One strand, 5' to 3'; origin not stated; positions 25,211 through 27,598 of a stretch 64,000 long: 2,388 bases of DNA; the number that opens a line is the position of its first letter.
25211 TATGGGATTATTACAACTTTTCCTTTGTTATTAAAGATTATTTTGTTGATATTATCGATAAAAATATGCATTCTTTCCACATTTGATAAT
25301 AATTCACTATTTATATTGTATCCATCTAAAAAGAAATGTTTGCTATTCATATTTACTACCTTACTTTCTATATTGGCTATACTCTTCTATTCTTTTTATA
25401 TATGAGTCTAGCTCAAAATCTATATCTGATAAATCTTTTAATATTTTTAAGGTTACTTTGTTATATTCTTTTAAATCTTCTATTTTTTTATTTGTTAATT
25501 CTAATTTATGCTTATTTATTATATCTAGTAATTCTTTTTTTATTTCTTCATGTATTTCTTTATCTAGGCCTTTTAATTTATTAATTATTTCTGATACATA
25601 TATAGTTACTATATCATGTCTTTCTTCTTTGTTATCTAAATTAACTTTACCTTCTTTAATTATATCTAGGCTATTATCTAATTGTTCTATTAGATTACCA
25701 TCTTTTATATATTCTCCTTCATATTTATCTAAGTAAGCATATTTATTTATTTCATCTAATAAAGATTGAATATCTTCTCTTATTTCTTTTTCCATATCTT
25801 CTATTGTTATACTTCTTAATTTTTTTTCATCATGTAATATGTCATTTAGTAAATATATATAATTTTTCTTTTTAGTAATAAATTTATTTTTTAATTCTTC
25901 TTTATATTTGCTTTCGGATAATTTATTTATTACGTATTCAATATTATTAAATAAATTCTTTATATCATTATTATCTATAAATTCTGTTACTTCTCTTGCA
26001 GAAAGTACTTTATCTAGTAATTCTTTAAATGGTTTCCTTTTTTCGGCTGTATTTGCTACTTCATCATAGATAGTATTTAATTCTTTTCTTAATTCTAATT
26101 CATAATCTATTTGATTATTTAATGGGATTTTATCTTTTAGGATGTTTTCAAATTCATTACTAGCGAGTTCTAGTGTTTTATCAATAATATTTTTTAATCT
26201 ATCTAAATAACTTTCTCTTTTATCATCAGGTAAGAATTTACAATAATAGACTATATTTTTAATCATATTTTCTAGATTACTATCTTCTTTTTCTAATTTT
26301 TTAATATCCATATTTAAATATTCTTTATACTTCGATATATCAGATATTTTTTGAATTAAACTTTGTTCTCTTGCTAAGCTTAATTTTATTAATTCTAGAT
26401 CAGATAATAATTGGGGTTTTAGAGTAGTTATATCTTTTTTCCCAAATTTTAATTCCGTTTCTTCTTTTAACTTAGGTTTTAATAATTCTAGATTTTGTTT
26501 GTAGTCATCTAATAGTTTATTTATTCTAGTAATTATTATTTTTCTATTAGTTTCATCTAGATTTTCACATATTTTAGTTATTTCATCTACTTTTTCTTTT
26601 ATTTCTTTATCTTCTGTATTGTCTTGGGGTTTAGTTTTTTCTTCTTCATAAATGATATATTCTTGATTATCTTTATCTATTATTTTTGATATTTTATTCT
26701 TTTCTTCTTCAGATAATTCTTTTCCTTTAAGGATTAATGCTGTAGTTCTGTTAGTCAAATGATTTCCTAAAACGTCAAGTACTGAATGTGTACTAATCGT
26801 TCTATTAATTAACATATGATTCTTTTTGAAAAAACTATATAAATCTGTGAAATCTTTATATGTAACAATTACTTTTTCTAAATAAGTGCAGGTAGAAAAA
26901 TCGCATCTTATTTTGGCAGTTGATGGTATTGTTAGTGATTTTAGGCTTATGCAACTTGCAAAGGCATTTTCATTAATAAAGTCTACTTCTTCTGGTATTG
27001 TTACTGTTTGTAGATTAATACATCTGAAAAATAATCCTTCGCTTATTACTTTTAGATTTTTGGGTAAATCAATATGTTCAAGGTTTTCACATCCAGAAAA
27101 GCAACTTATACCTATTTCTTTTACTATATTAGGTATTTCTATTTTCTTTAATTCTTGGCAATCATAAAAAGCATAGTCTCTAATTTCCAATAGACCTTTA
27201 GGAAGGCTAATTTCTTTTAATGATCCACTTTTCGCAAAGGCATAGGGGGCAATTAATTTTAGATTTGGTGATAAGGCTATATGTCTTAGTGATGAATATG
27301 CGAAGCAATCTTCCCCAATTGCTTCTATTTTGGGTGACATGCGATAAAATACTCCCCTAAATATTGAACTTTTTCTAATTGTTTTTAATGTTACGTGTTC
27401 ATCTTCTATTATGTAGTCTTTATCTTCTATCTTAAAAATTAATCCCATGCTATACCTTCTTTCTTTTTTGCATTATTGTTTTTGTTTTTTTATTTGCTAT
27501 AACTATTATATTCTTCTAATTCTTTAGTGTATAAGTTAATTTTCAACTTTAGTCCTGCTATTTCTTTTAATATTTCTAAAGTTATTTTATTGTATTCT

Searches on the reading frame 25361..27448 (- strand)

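Call 94: search_protein_families(library=ncbifam, proteins=[window:25361-27448:-], max_evalue=0.001)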
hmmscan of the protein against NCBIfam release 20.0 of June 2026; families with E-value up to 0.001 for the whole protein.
window:25361-27448:- (695 aa): 2 families
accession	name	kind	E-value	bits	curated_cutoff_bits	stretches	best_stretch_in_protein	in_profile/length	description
NF047961.1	adhesin_HupY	equivalog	1.5e-14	53.1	1250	1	7-165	171-320/978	leucine-rich repeat adhesin HupY/LrrG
TIGR02167.2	Liste_lipo_26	repeat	0.0005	19.7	30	0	163-175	2-14/26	PARCEL repeat-containing surface protein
